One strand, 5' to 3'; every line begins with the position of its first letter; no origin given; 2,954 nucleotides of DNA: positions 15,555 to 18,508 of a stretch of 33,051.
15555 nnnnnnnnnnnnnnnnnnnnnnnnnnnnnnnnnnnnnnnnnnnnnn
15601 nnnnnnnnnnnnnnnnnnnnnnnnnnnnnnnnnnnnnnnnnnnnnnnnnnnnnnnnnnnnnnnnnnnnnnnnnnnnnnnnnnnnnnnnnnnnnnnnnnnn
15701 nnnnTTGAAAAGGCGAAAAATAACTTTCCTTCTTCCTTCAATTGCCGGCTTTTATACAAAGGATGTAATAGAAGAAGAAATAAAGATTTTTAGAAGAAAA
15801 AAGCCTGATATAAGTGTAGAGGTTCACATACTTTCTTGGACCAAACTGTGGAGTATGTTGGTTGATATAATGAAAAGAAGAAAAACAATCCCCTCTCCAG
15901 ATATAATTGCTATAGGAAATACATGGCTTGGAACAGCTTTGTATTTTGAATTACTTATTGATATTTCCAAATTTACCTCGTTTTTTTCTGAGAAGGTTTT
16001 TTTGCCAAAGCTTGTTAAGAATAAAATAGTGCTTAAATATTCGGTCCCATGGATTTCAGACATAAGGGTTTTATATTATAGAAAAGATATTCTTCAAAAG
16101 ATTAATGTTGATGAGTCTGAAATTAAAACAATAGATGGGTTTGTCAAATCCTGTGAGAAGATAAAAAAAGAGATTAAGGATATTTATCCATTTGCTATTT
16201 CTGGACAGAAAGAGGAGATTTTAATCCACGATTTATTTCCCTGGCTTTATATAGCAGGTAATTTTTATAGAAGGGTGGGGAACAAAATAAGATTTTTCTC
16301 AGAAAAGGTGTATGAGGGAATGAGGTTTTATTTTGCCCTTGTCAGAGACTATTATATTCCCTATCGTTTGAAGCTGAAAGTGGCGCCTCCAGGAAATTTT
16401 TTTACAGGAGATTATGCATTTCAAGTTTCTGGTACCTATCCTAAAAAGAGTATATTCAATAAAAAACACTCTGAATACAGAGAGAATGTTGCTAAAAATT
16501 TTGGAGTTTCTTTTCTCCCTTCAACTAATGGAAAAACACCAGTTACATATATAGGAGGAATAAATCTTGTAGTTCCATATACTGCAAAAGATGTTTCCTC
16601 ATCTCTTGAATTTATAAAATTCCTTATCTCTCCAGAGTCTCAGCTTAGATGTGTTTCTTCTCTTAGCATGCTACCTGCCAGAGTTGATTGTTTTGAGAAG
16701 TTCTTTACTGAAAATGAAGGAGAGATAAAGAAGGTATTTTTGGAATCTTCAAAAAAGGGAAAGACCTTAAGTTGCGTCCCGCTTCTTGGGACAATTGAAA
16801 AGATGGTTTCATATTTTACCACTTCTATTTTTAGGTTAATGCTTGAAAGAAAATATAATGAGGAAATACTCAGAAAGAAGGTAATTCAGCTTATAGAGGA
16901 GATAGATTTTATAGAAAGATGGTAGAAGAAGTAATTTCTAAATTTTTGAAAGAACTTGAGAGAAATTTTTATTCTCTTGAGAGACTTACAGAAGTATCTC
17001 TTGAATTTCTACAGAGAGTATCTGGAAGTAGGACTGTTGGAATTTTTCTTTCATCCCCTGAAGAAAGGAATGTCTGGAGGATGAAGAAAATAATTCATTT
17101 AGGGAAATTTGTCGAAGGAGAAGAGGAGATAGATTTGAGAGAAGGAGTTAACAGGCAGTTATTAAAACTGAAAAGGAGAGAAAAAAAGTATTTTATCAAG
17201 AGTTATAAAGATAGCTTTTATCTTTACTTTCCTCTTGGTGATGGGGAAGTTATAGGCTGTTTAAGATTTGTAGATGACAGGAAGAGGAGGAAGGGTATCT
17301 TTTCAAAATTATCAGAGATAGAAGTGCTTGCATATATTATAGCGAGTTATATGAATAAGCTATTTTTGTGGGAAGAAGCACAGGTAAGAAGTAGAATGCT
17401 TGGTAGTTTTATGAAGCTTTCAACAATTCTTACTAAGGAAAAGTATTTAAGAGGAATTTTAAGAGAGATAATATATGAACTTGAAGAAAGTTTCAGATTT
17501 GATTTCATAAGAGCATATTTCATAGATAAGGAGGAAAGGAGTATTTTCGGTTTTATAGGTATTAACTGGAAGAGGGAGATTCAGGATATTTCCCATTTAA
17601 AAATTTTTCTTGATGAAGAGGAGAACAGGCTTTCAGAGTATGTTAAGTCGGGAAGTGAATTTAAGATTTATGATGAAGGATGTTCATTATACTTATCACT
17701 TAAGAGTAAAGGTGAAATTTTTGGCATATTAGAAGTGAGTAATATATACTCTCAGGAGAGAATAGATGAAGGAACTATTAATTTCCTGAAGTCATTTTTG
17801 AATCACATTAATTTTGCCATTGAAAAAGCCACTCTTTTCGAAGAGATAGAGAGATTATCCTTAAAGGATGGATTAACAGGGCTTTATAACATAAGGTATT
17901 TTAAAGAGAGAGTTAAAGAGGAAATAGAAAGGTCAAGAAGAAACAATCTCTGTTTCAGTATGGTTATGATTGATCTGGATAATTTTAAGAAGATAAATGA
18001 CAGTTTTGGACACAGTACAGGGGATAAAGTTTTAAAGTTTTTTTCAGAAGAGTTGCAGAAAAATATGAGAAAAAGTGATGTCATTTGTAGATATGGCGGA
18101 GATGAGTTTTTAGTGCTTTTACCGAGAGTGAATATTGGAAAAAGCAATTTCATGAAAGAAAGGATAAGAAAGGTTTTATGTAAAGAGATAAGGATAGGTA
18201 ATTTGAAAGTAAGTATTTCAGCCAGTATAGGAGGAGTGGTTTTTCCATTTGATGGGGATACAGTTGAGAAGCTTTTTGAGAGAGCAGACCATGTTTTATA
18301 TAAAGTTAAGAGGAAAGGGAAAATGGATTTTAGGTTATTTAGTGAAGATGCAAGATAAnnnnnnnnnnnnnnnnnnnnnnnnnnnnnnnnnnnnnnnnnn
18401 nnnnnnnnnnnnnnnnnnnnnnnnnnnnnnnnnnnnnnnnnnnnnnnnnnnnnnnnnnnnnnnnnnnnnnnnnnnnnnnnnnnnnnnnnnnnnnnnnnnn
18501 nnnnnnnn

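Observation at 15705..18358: Leaderless SBP-like protein coupled to a soluble GAF-GGDEF cyclase: candidate cytoplasmic sugar to c-di-GMP sensor feeding the riboswitch 2 kb downstream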

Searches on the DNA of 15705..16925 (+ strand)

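Call 25: search_rna_families(sources=[L010, L016, L019, L020, L022, L026, L028, L033], threshold=gathering)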
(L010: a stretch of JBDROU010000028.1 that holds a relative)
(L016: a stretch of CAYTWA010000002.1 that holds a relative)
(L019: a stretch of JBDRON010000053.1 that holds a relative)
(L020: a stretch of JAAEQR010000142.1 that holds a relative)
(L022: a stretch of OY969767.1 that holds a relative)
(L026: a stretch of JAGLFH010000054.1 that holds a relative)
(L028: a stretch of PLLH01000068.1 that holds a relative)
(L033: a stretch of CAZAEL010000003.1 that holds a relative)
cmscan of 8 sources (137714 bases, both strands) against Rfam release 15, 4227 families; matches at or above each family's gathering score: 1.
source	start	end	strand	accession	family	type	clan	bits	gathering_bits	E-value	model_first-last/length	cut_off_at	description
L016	17114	17184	-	RF00005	tRNA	Gene; tRNA;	CL00001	68.6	29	1.7e-12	1-71/71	no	tRNA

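Call 28: search_rna_families(sources=[L004, L006, L007, L053, L001, L009, L012, L013, L024, L030, L031, L035, L040], threshold=gathering)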
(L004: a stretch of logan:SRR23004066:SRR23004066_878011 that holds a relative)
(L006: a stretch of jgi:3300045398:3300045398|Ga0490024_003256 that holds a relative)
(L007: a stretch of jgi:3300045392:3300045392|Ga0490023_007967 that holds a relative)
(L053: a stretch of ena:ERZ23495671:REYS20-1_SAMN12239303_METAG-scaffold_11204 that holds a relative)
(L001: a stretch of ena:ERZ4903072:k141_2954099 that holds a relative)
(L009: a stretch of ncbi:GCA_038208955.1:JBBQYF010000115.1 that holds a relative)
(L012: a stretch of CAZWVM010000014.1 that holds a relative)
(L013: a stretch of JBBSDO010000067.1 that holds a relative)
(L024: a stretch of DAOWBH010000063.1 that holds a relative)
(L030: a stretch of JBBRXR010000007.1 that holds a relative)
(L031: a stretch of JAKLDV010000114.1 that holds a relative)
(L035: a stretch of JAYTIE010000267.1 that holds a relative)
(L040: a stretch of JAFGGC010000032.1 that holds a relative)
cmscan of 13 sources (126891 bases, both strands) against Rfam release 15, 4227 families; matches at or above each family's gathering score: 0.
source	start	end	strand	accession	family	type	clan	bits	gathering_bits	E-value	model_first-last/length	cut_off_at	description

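Call 70: search_rna_families(sources=[L036, L037, L038, L039, L055, L014, L025, L034], threshold=gathering)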
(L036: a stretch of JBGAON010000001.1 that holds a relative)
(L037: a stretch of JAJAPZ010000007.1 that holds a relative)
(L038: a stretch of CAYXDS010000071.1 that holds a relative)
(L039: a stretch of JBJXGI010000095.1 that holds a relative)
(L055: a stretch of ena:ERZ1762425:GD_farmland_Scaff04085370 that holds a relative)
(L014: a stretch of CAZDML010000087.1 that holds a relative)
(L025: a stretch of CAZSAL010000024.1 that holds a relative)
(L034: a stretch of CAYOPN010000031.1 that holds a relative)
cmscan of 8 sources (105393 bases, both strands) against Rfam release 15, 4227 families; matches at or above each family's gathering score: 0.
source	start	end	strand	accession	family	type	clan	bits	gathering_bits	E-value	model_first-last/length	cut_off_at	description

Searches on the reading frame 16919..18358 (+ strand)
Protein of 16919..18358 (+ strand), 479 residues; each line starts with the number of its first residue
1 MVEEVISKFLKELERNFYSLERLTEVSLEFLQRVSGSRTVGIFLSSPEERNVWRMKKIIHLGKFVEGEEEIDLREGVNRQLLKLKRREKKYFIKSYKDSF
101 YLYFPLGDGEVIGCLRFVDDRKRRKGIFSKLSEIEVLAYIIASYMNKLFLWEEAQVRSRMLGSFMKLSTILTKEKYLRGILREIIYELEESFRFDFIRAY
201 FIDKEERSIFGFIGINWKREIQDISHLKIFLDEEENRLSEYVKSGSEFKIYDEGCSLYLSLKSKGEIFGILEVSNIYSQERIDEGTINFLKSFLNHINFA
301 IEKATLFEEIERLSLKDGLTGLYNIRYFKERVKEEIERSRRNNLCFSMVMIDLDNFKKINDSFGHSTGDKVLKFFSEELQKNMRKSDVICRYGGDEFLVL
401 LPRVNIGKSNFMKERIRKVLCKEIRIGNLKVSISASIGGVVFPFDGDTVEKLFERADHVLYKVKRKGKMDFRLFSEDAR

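Call 5: search_protein_families(library=pfam, proteins=[window:16919-18358:+], max_evalue=0.01)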
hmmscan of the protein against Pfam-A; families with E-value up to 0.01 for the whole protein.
window:16919-18358:+ (479 aa): 2 families
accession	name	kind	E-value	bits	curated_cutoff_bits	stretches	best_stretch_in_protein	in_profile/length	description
PF00990.26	GGDEF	-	1.8e-45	155.1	23.8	1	316-469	3-160/161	Diguanylate cyclase, GGDEF domain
PF13185.12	GAF_2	-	0.00025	21.7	28.6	0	242-302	77-136/136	GAF domain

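Call 40: find_homologous_proteins(query=window:16919-18358:+, max_evalue=1e-10)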
Query window:16919-18358:+ (479 aa): 1965 proteins with E <= 1e-10 among 8000 candidates; the best 120 are listed.
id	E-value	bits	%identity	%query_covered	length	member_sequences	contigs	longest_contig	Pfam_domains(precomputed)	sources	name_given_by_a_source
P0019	0.0e+0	1034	100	100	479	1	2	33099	PF00990.27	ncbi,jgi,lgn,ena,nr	ncbi:MAG: hypothetical protein DRI36_00075 [Caldiserica bacterium]|nr:MAG: hypothetical protein DRI3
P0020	2.3e-65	239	33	100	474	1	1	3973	PF13185.13,PF00990.27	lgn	-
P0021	2.1e-55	207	30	99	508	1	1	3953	PF13185.13,PF01590.33,PF13492.13,PF00990.27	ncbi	-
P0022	1.4e-54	204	31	90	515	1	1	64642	PF13185.13,PF01590.33,PF13492.13,PF00990.27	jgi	jgi:diguanylate cyclase (GGDEF)-like protein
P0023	2.1e-52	197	30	97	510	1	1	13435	PF13185.13,PF01590.33,PF13492.13,PF00990.27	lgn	-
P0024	9.9e-51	191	28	97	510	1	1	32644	PF01590.33,PF13492.13,PF00990.27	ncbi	-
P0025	3.4e-50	189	29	97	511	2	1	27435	PF13185.13,PF01590.33,PF13492.13,PF00990.27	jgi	jgi:diguanylate cyclase (GGDEF)-like protein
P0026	4.6e-48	182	29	97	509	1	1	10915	PF01590.33,PF13492.13,PF00990.27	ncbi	-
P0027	1.4e-45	174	30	75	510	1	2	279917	PF13492.13,PF00990.27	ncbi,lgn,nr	ncbi:MAG: hypothetical protein KCHDKBKB_01406 [Elusimicrobia bacterium]|nr:hypothetical protein [Elu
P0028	7.1e-45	172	32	76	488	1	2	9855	PF01590.33,PF00990.27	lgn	-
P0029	7.1e-45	172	33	76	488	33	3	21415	PF01590.33,PF00990.27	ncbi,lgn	-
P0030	1.7e-44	171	41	33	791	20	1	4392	PF00990.27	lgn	-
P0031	3.6e-44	169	35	68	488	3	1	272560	PF01590.33,PF00990.27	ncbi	-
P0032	8.7e-44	168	38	34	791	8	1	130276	PF00990.27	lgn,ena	-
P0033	4.3e-41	159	37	61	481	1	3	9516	PF00990.27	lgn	-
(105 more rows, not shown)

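Call 53: search_protein_families(library=ncbifam, proteins=[window:16919-18358:+], max_evalue=0.01)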
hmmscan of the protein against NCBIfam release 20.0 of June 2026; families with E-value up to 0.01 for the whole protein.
window:16919-18358:+ (479 aa): 22 families
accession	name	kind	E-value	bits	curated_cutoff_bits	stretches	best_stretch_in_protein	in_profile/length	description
TIGR00254.1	GGDEF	domain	1.8e-49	167.7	37.4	1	310-470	1-163/168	diguanylate cyclase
NF038266.1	diguan_SiaD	equivalog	4.5e-44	150.7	290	1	308-468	88-249/252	biofilm regulation diguanylate cyclase SiaD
NF007135.0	PRK09581.1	equivalog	5.6e-43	147.4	474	1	312-468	290-449/457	PleD family two-component system response regulator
NF047654.1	DiguCycDgcRLepto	equivalog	5.7e-38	130.5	500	1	294-468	113-290/295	diguanylate cyclase DgcR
NF051473.1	DigCycDgcsShew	equivalog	9.8e-38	130.2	400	1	292-473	113-290/291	diguanylate cyclase DgcS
NF045675.1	PhdiestaseDibA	equivalog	1.4e-35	122.8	980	1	308-477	197-367/623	phosphodiesterase DibA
NF007380.0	PRK09894.1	equivalog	1.9e-35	122.7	256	1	313-468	128-281/296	diguanylate cyclase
NF007423.1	PRK09966.1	equivalog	5e-35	121.1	325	1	310-464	235-390/390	diguanylate cyclase DgcN/YfiN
NF041606.1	dguan_cyc_DgcA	equivalog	5.4e-35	120.9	370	1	253-468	120-333/340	diguanylate cyclase DgcA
NF007474.0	PRK10060.1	equivalog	8.6e-33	113.4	782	1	308-477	231-398/663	cyclic di-GMP phosphodiesterase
NF040885.1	diguan_DgcJ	equivalog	2e-28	99.5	500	1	303-468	330-490/493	diguanylate cyclase DgcJ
NF011955.1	PRK15426.1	equivalog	7.2e-28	97.1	408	1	311-469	395-556/564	cellulose biosynthesis regulator diguanylate cyclase DgcQ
NF053781.1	cdiGMPphdstlr2612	equivalog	9.9e-27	93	1600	1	311-476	837-1004/1268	Tlr1612 family c-di-GMP phosphodiesterase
NF007298.0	PRK09776.1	equivalog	1.4e-26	92.7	1135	1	310-476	680-847/1111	diguanylate cyclase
NF007599.0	PRK10245.1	equivalog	1.5e-25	89.5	402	1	303-468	199-364/371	diguanylate cyclase AdrA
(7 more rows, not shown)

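Call 62: predict_structure(alignment_id=A3)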
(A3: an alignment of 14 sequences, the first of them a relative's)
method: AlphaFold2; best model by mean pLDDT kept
length: 479 residues; sequences in the alignment: 14
mean_pLDDT: 87.1   pTM: 0.49
mean pLDDT of the five models: 87.1, 86.6, 85.1, 84.9, 84.5
residues with pLDDT >= 90: 212; 70-90: 247; 50-70: 18; < 50: 2
segments of 3 or more residues with pLDDT < 50: none
pLDDT, mean of each block of 10 residues (from residue 1): 85 77 92 93 84 92 87 83 89 89 89 93 85 92 88 80 81 83 92 94 92 93 92 83 90 92 90 92 88 89 82 77 91 94 92 90 88 90 87 92 83 70 70 88 92 93 82 68
secondary structure, 60 per line:
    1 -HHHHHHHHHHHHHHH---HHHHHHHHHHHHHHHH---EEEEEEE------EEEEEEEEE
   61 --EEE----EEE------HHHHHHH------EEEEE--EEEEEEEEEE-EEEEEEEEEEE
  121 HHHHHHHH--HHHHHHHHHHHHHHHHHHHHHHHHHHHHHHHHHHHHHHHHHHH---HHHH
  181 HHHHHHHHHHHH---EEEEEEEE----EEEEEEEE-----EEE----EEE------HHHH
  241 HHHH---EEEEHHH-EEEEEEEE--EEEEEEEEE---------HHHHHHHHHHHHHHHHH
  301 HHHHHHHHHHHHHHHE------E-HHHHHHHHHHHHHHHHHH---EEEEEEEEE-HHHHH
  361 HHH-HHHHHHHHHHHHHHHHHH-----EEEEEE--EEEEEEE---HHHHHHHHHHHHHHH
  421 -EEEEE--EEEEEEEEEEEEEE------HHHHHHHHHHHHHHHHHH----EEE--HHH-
elements in order: H2-16 H20-35 E39-45 E52-60 E63-65 E70-72 H79-85 E92-96 E99-108 E110-120 H121-128 H131-173 H177-192 E196-203 E208-215 E221-223 E228-230 H237-244 E248-251 E256-263 E266-274 H284-315 H325-342 E346-354 H356-363 H365-382 E388-393 E396-402 H406-420 E422-426 E429-442 H449-466 E471-473

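Call 66: fold_search(model_id=the predicted structure, library=pdb)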
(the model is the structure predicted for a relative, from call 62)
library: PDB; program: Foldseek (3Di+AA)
matches with E <= 10: 1285; with E <= 0.001: 367
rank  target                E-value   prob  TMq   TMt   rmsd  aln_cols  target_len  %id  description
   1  6et7_A                7.0e-24  1.00  0.34  0.26  19.2       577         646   17  Activated heterodimer of the bacteriophytochrome regulated diguanylyl cyclase variant - S505V A526V - from Idiomarina  (released 2018-06-13)
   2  5llw_B                8.7e-24  1.00  0.34  0.25  17.3       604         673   16  Bacteriophytochrome activated diguanylyl cyclase from Idiomarina species A28L (released 2017-03-15)
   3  5llw_A                3.3e-23  1.00  0.35  0.27  19.2       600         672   17  Bacteriophytochrome activated diguanylyl cyclase from Idiomarina species A28L (released 2017-03-15)
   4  5llx_B                6.3e-23  1.00  0.33  0.25  20.4       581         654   16  Bacteriophytochrome activated diguanylyl cyclase from Idiomarina species A28L with GTP bound (released 2017-03-15)
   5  5llx_A                6.3e-23  1.00  0.33  0.25  20.5       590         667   17  Bacteriophytochrome activated diguanylyl cyclase from Idiomarina species A28L with GTP bound (released 2017-03-15)
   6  6et7_B                1.0e-21  1.00  0.33  0.25  21.7       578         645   16  Activated heterodimer of the bacteriophytochrome regulated diguanylyl cyclase variant - S505V A526V - from Idiomarina  (released 2018-06-13)
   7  9cmf_A                1.6e-16  1.00  0.32  0.20  23.2       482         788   13  Substrate bound DosP (released 2024-11-20)
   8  7e6g_A                3.8e-16  1.00  0.39  0.70   3.9       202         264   31  Crystal structure of diguanylate cyclase SiaD in complex with its activator SiaC from Pseudomonas aeruginosa (released 2021-09-22)
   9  4zmu_B                7.8e-16  1.00  0.34  0.47  15.8       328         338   21  Dcsbis, a diguanylate cyclase from Pseudomonas aeruginosa (released 2016-05-04)
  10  9bgv_A                1.2e-15  1.00  0.31  0.19  22.9       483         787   13  DosP R97A straight form (released 2024-11-20)
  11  7e6g_B                1.3e-15  1.00  0.36  0.62   5.0       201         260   31  Crystal structure of diguanylate cyclase SiaD in complex with its activator SiaC from Pseudomonas aeruginosa (released 2021-09-22)
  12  4zmu_A                1.4e-15  1.00  0.34  0.46  16.0       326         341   20  Dcsbis, a diguanylate cyclase from Pseudomonas aeruginosa (released 2016-05-04)
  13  4urs_A                2.0e-15  1.00  0.33  0.94   1.2       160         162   37  Crystal Structure of GGDEF domain from T.maritima (released 2014-10-08)
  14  9bkv_A                2.4e-15  1.00  0.32  0.20  16.3       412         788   13  DosP R97A bent form (released 2024-11-20)
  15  9ce0_B                2.9e-15  1.00  0.32  0.20  25.2       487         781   13  DosP Apo Bent form (released 2024-11-20)
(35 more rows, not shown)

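Call 75: search_protein_families(library=pfam, alignment_id=A3, max_evalue=0.001)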
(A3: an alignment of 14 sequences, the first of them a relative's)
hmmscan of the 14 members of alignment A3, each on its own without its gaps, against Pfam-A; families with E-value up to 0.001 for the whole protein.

A. member 1, P0019 (479 aa): 2 families
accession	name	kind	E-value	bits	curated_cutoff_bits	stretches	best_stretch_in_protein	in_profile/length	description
PF00990.26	GGDEF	-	1.8e-45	155.1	23.8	1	316-469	3-160/161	Diguanylate cyclase, GGDEF domain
PF13185.12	GAF_2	-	0.00025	21.7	28.6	0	242-302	77-136/136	GAF domain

B. families by the number of members that match (of 14 scanned): 4 families
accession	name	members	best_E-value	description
PF00990.26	GGDEF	14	6.3e-52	Diguanylate cyclase, GGDEF domain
PF01590.32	GAF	12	5.8e-12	GAF domain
PF13492.12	GAF_3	9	2.7e-16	GAF domain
PF13185.12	GAF_2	9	8.7e-12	GAF domain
